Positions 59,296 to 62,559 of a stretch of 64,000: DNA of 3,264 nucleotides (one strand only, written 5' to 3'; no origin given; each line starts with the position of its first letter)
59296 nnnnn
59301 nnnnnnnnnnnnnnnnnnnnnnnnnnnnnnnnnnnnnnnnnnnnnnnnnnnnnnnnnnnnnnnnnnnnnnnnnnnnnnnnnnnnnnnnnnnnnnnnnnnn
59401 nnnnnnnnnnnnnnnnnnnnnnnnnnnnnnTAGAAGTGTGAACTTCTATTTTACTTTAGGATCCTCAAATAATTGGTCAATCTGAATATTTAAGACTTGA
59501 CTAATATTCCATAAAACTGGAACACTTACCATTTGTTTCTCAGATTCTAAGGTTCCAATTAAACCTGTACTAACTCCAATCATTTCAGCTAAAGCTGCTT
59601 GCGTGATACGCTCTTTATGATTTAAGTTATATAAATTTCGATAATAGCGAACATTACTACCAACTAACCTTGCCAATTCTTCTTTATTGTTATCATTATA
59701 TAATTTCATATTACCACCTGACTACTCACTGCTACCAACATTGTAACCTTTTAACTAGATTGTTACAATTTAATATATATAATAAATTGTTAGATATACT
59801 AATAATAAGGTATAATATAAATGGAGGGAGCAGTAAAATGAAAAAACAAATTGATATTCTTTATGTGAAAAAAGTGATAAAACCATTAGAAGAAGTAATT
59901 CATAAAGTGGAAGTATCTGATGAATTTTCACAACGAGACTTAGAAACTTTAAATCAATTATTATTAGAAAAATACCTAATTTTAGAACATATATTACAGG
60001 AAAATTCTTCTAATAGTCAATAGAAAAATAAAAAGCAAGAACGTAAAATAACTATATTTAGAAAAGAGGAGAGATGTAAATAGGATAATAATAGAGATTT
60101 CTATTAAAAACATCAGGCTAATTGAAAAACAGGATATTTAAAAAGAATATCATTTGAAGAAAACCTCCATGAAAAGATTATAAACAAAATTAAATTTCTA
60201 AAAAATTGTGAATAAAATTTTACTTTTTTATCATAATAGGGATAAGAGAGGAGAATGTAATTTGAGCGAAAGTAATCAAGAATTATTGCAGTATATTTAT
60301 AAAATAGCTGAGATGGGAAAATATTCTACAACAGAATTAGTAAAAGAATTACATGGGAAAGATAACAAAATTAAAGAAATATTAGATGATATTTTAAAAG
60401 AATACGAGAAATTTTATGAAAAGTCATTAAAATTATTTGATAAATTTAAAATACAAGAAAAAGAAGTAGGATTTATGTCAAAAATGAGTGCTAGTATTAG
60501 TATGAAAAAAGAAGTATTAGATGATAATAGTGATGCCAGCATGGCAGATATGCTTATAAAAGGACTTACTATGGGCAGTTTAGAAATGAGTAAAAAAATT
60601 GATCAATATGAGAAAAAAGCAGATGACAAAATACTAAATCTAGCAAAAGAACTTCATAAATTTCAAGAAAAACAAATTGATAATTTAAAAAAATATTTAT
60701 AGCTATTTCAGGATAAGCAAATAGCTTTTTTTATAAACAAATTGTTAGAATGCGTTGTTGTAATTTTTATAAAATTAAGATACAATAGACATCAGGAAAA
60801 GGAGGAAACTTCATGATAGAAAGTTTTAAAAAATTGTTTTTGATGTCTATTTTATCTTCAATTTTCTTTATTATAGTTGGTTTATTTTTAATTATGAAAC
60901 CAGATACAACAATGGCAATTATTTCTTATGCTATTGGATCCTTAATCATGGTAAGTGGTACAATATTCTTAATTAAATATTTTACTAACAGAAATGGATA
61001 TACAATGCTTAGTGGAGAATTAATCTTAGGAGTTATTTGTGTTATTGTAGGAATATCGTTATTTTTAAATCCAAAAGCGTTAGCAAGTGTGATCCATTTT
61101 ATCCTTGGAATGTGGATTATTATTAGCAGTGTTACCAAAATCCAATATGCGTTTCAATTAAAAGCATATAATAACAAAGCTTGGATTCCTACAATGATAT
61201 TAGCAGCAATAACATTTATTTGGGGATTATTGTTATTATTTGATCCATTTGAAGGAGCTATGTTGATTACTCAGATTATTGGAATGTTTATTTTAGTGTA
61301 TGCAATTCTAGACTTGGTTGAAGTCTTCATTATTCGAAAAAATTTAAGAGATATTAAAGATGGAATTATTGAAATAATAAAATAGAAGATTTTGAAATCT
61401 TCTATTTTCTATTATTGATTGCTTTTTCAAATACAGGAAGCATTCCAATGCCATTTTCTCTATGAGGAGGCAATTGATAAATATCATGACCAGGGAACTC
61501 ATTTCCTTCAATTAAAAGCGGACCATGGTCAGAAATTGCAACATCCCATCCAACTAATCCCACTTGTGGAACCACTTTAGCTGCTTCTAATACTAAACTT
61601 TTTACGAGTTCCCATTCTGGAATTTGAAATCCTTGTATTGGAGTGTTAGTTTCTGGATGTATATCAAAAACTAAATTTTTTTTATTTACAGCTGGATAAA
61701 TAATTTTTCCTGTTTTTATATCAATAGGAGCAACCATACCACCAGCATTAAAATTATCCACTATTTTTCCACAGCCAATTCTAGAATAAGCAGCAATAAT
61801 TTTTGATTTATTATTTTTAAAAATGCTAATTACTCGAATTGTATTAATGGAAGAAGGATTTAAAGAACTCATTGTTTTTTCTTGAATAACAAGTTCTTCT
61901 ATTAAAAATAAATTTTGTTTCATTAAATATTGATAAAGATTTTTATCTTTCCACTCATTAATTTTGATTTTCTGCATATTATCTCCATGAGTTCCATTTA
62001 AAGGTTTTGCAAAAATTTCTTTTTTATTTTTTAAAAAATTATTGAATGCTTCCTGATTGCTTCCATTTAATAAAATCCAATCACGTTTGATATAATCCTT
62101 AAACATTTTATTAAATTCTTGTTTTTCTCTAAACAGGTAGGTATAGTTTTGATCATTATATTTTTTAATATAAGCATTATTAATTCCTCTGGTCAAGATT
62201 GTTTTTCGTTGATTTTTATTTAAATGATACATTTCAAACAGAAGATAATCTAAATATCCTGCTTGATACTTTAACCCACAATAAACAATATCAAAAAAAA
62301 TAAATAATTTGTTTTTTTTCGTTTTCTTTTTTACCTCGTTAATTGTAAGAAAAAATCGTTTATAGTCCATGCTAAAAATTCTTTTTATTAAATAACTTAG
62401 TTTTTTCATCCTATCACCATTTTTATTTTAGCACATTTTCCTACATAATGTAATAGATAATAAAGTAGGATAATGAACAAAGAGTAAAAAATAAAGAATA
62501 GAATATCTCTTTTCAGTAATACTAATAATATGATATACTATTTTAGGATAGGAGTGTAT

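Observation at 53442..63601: Island-like accessory segment downstream of tRNA-Trp with a decayed serine-recombinase gene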

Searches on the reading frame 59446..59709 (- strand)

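Call 6: search_protein_families(library=pfam, max_evalue=0.01, proteins=[window:59446-59709:-])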
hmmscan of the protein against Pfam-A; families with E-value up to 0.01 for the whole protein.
window:59446-59709:- (87 aa): 5 families
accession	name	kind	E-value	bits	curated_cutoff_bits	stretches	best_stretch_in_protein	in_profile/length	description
PF01381.28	HTH_3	-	7.5e-10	39.1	23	1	35-80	10-55/55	Helix-turn-helix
PF13443.12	HTH_26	-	4e-07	30.6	22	1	26-83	2-60/63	Cro/C1-type HTH DNA-binding domain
PF12844.13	HTH_19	-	0.0024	18.2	30.2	1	24-81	2-59/64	Helix-turn-helix domain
PF13560.12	HTH_31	-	0.0036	18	27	0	33-74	13-55/64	Helix-turn-helix domain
PF13412.12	HTH_24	-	0.0043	17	21.9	0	30-49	13-32/48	Winged helix-turn-helix DNA-binding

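Call 37: search_protein_families(library=ncbifam, max_evalue=0.001, proteins=[window:59446-59709:-])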
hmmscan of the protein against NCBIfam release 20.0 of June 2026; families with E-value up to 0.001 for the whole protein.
window:59446-59709:- (87 aa): 6 families
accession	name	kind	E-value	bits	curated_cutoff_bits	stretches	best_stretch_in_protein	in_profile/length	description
NF041951.1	phage_RstR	subfamily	3.6e-07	30.4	80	1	25-83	6-64/108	RstR family transcriptional repressor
TIGR03070.1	couple_hipB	subfamily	3.7e-07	30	71.65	1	32-77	13-58/58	type II toxin-antitoxin system Y4mF family antitoxin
NF006015.0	PRK08154.1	subfamily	5.2e-07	29.1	204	1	7-84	22-93/314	anaerobic benzoate catabolism transcriptional regulator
NF038139.1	Reg_Aceta_RamB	equivalog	9.6e-05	21.2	700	1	26-78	7-59/465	acetate metabolism transcriptional regulator RamB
NF041575.1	antitoxPezA_Strep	equivalog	0.00029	20.8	290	1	25-76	5-56/158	type II toxin-antitoxin system antitoxin PezA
NF047948.1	male_kill_WMK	equivalog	0.00064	19.3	300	1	32-82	16-223/300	WO male-killing family protein Wmk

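Call 38: search_protein_families(library=padloc, max_evalue=0.001, proteins=[window:59446-59709:-])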
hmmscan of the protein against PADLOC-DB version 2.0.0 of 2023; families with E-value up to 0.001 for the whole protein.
window:59446-59709:- (87 aa): 7 families
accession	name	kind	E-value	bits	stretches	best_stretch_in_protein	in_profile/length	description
PDLC02926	HTH_VI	-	2.4e-08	32.1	1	31-81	11-61/92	-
PDLC03671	Control_protein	-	3.4e-06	25.2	1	14-81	13-74/84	control protein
PDLC04775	PDC-M69A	-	7.9e-06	24.3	1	29-83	15-69/113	-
PDLC03665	Control_protein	-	2.7e-05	22.3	1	20-86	7-74/77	control protein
PDLC03954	RmrA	-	0.00012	19.2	1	8-84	3-73/380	-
PDLC03951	RmrA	-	0.00025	18.1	1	26-82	13-69/400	-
PDLC03949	RmrA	-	0.00075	16.5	1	32-83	13-64/363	-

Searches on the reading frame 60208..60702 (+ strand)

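Call 6: search_protein_families(library=pfam, max_evalue=0.01, proteins=[window:60208-60702:+])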
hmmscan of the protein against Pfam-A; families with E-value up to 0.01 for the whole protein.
window:60208-60702:+ (164 aa): 0 families

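Call 22: search_protein_families(library=pfam, max_evalue=1, proteins=[window:60208-60702:+])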
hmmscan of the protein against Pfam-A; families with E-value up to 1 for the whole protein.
window:60208-60702:+ (164 aa): 4 families
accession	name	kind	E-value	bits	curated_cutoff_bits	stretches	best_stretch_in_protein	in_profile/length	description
PF08172.17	CASP_C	-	0.012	15.4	28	1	47-94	161-207/252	CASP C terminal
PF10792.14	DUF2605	-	0.048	14.1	25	1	53-118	5-64/96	Protein of unknown function (DUF2605)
PF05103.18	DivIVA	-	0.05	14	28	1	53-98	21-66/131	DivIVA protein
PF03713.19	DUF305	-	0.12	12.9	27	1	83-164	71-151/151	Domain of unknown function (DUF305)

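Call 23: search_protein_families(library=phrogs, max_evalue=0.01, proteins=[window:60208-60702:+])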
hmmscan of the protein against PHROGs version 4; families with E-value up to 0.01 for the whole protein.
window:60208-60702:+ (164 aa): 0 families

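Call 37: search_protein_families(library=ncbifam, max_evalue=0.001, proteins=[window:60208-60702:+])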
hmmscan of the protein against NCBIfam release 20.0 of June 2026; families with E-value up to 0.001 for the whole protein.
window:60208-60702:+ (164 aa): 0 families

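Call 38: search_protein_families(library=padloc, max_evalue=0.001, proteins=[window:60208-60702:+])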
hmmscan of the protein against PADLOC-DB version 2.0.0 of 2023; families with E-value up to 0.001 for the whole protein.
window:60208-60702:+ (164 aa): 1 family
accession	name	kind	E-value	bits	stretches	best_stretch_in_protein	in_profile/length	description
PDLC00639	ZorA2|ZorA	-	2.6e-05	21.3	1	25-162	322-461/494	MotA/ExbB/TolQ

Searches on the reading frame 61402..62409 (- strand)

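Call 7: search_protein_families(library=pfam, max_evalue=0.01, proteins=[window:61402-62409:-])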
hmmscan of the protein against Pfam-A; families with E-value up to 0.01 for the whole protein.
window:61402-62409:- (335 aa): 2 families
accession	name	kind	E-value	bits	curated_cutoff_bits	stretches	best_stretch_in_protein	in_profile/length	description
PF14397.11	ATPgrasp_ST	-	2e-51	175.3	31.4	1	77-328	3-274/278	Sugar-transfer associated ATP-grasp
PF14398.11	ATPgrasp_YheCD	-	0.00013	21.8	26.8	1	118-165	37-82/255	YheC/D like ATP-grasp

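Call 37: search_protein_families(library=ncbifam, max_evalue=0.001, proteins=[window:61402-62409:-])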
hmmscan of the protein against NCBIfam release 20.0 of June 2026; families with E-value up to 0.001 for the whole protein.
window:61402-62409:- (335 aa): 1 family
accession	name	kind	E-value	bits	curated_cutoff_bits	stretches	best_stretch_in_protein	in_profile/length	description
TIGR02291.1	rimK_rel_E_lig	hypoth_equivalog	2.4e-13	49.8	314.2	1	158-310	126-274/317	alpha-L-glutamate ligase-like protein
